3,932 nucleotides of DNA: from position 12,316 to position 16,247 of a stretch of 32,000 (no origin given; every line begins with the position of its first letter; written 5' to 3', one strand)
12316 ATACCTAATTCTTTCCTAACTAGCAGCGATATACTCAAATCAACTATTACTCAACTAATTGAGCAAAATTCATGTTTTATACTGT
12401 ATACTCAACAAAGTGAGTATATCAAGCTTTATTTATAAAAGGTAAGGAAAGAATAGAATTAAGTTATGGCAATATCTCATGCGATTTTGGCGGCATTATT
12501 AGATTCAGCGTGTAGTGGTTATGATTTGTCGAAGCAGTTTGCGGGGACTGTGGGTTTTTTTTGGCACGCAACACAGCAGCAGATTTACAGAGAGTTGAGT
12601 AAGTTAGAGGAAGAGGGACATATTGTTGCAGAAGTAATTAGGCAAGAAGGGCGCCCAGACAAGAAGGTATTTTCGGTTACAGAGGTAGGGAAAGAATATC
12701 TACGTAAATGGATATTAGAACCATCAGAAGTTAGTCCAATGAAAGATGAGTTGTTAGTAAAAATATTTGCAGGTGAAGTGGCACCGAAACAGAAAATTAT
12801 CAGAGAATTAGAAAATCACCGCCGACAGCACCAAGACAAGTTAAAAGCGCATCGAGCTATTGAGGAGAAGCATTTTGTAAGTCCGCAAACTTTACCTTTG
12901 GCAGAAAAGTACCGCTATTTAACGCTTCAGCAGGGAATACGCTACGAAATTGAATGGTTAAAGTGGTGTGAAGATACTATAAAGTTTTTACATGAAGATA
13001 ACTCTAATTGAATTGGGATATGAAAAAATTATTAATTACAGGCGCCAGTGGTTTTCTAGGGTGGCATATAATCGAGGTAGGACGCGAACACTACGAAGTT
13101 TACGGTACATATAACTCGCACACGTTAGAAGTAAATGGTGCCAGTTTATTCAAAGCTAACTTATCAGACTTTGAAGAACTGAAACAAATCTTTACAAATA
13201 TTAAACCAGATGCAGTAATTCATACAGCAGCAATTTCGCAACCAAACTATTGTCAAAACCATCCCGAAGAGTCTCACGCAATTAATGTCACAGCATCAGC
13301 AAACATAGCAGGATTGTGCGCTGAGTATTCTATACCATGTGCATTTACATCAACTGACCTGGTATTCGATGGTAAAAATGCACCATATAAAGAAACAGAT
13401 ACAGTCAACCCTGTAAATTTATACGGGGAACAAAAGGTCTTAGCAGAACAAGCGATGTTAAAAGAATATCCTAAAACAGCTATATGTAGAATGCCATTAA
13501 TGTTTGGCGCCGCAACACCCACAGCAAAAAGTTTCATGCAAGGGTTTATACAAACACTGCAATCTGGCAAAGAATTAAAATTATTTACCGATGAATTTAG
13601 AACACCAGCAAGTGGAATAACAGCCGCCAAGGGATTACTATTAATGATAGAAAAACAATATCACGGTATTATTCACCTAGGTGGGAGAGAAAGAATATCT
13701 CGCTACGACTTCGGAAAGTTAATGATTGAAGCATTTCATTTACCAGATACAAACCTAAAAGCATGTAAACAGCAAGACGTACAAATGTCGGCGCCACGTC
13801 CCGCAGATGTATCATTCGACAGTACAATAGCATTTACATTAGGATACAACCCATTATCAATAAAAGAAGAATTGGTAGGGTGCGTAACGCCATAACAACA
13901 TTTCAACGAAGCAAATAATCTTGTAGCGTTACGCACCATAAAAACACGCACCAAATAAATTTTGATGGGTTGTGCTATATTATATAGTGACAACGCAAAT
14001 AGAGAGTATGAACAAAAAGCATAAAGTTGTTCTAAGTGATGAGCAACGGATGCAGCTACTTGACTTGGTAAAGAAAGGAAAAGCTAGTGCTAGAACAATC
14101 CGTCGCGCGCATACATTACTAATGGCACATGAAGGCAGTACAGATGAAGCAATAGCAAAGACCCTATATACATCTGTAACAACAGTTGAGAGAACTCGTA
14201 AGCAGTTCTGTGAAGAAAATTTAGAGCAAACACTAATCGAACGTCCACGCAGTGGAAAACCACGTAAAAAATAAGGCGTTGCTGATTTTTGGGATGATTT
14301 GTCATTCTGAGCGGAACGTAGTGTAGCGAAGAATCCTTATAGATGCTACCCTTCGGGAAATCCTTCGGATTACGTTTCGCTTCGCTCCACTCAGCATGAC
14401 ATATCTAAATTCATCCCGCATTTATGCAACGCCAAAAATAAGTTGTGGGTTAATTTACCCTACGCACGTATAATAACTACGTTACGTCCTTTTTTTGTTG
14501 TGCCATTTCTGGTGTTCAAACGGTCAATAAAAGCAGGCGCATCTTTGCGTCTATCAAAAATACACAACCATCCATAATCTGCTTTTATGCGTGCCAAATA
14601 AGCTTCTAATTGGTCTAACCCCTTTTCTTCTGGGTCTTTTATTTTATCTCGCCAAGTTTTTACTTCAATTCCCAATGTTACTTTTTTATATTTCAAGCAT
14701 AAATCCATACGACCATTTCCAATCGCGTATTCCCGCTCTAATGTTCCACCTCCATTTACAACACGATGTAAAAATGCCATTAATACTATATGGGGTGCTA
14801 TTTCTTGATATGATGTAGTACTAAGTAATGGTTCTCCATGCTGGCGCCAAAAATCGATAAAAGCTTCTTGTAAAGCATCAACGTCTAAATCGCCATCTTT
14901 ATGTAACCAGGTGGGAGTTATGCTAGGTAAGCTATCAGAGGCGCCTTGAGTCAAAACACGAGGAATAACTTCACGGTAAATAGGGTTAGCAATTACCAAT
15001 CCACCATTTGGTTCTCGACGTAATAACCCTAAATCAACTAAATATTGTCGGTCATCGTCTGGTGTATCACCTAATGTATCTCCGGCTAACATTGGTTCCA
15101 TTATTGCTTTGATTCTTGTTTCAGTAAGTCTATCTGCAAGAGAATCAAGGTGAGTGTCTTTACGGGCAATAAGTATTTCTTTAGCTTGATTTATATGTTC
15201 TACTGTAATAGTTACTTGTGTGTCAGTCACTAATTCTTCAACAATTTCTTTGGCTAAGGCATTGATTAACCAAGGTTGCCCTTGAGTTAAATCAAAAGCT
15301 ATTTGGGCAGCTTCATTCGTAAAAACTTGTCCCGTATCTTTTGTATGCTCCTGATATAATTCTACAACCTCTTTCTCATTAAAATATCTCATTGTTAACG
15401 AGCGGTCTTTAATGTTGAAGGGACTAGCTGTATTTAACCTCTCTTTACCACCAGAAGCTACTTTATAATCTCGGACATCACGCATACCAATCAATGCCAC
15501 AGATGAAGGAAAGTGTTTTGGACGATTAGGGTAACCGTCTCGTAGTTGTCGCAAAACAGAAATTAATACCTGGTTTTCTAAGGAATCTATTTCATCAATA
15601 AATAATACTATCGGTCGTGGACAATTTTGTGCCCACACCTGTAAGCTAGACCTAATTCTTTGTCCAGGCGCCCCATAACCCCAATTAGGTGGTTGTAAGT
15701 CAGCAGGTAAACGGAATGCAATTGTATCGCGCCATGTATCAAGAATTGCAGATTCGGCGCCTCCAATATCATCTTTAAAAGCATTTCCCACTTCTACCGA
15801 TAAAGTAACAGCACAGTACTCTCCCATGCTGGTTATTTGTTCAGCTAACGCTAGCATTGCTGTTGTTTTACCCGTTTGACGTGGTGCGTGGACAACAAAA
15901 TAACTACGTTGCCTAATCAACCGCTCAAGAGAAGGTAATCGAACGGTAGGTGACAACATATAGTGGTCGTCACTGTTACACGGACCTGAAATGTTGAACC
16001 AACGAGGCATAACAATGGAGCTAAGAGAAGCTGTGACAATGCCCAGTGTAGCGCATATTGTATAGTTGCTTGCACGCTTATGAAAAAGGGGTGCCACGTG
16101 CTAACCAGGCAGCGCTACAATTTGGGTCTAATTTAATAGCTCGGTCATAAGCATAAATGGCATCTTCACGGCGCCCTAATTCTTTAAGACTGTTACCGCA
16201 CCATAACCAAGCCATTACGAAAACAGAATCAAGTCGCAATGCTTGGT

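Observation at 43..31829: GGCGCC is a highly iterated palindrome here, apparently replacing canonical HIP1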

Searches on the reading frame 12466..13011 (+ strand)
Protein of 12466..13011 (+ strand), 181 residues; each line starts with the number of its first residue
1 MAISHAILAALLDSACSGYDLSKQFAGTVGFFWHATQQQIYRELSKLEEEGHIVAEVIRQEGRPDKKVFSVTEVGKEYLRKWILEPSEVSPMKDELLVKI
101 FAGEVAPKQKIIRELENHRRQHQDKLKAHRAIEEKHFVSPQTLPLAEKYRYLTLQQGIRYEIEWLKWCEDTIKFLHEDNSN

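Call 6: search_protein_families(library=pfam, proteins=[window:12466-13011:+])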
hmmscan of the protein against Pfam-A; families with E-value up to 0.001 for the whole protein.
window:12466-13011:+ (181 aa): 2 families
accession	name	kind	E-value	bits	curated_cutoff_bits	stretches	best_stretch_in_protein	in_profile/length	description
PF10400.15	Vir_act_alpha_C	-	1.1e-24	87.4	22.4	1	92-175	1-77/78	Virulence activator alpha C-term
PF03551.20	PadR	-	8.6e-11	42.1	27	1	7-80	1-74/75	Transcriptional regulator PadR-like family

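Call 18: find_encoding_contigs(protein=window:12466-13011:+, flank=10000, max_places=6)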
Protein window:12466-13011:+ (181 aa): 1 contig read that carries it; 1 place shown.
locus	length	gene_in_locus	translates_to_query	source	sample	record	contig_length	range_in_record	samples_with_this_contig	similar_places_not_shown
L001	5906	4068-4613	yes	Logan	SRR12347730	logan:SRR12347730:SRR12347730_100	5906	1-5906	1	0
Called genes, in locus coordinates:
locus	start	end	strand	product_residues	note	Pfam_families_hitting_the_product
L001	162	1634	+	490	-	-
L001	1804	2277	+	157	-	-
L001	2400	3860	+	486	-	PF00355:Rieske, PF08417:PaO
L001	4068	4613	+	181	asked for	PF03551:PadR, PF10400:Vir_act_alpha_C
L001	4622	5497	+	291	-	PF01073:3Beta_HSD (weak), PF01370:Epimerase, PF02719:Polysacc_synt_2, PF04321:RmlD_sub_bind, PF07993:NAD_binding_4 (faint), PF16363:GDP_Man_Dehyd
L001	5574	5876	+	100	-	PF13565:HTH_32 (faint), PF13384:HTH_23 (weak), PF13551:HTH_29 (weak)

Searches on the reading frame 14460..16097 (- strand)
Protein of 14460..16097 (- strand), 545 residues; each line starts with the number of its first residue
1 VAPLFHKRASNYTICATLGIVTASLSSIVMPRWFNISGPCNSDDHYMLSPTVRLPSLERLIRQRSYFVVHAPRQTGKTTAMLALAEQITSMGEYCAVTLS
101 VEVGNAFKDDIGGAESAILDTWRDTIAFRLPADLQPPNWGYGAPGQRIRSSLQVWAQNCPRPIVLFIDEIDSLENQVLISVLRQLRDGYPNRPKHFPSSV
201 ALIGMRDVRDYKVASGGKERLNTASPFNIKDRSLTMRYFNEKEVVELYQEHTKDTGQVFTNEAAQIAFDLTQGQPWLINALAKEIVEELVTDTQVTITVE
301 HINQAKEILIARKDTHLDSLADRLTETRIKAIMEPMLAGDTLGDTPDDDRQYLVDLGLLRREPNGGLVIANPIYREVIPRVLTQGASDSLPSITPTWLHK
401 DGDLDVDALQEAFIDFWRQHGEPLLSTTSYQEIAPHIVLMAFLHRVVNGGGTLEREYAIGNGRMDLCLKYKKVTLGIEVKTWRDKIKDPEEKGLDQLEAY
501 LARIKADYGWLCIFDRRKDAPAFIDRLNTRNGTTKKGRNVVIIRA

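Call 7: search_protein_families(library=pfam, proteins=[window:14460-16097:-])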
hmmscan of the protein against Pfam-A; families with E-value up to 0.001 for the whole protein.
window:14460-16097:- (545 aa): 4 families
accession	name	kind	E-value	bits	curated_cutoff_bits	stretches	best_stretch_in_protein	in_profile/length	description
PF13401.12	AAA_22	-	2.8e-06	28.1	27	1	63-210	4-128/130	AAA domain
PF14516.12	AAA_35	-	7e-06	25.5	27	0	158-295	124-253/331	AAA-like domain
PF13191.12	AAA_16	-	2.7e-05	25.2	32.6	1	58-178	17-149/167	AAA ATPase domain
PF00004.35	AAA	-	4.7e-05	24.3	21.2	1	69-191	3-97/131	ATPase family associated with various cellular activities (AAA)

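Call 15: search_protein_families(library=ncbifam, proteins=[window:14460-16097:-])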
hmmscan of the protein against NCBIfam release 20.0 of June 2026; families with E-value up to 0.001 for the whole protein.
window:14460-16097:- (545 aa): 0 families
